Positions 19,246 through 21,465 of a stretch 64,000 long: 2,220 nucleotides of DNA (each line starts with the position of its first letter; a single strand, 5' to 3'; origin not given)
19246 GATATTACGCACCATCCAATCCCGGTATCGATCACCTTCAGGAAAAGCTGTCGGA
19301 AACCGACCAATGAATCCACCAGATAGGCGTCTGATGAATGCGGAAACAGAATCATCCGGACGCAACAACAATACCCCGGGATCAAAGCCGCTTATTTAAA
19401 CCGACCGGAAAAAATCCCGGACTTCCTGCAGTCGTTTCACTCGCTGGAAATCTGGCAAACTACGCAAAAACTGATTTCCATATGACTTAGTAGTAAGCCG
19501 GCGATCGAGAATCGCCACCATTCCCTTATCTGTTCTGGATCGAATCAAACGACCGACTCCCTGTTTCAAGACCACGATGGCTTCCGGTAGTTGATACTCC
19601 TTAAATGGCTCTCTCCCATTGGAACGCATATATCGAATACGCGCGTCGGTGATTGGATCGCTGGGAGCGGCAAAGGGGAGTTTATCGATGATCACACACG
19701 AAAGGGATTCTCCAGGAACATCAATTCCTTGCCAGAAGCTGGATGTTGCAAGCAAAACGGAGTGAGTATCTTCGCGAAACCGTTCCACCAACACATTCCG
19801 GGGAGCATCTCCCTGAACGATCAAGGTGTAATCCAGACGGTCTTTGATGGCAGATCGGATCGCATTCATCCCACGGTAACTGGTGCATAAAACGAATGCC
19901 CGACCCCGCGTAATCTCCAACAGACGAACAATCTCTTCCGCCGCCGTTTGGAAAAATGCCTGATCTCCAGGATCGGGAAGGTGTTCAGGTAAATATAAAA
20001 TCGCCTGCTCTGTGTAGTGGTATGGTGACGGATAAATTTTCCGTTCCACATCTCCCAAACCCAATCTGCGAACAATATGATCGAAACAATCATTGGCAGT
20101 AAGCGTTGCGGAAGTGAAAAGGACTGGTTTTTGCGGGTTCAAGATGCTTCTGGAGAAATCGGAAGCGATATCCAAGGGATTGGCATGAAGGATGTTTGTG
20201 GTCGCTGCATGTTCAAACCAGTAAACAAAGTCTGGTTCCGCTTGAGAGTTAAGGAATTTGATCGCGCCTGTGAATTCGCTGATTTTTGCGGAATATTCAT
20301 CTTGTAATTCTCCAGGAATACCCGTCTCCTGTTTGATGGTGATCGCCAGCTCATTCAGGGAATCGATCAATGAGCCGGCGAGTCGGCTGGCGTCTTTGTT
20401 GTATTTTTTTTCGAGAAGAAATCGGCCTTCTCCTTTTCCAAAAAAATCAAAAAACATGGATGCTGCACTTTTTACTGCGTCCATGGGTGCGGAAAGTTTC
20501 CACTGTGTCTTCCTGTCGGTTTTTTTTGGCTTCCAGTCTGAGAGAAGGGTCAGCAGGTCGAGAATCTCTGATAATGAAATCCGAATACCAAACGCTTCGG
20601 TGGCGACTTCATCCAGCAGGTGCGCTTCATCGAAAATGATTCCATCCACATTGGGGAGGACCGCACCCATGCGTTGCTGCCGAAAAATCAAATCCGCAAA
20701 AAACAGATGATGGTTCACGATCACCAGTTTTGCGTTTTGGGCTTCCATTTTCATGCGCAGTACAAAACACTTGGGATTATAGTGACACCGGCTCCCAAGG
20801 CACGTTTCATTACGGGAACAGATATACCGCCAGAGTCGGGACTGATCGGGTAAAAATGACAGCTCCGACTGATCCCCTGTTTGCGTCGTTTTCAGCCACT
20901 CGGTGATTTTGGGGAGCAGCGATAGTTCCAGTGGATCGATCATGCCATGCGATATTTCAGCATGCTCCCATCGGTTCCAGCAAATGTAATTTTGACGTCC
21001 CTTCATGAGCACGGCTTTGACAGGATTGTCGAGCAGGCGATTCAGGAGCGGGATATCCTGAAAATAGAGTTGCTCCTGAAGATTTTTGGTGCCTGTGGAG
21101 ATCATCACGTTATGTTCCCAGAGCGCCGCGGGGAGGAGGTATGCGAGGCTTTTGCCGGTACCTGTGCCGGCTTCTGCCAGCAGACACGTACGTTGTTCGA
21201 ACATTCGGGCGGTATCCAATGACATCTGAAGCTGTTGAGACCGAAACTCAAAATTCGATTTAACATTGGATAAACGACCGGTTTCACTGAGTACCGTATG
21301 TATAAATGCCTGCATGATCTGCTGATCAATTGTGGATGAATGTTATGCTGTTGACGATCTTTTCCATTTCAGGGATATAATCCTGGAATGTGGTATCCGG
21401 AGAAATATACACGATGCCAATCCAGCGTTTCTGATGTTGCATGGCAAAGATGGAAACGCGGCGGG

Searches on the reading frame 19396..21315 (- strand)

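Call 32: search_protein_families(library=pfam, proteins=[window:19396-21315:-], max_evalue=0.0001)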
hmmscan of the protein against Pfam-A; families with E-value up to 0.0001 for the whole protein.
window:19396-21315:- (639 aa): 2 families
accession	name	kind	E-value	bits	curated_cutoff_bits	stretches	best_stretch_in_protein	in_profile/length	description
PF13307.12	Helicase_C_2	-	4e-47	160.9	25.3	1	462-622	1-169/170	Helicase C-terminal domain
PF00270.35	DEAD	-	6.4e-09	36.2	26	0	42-92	14-70/167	DEAD/DEAH box helicase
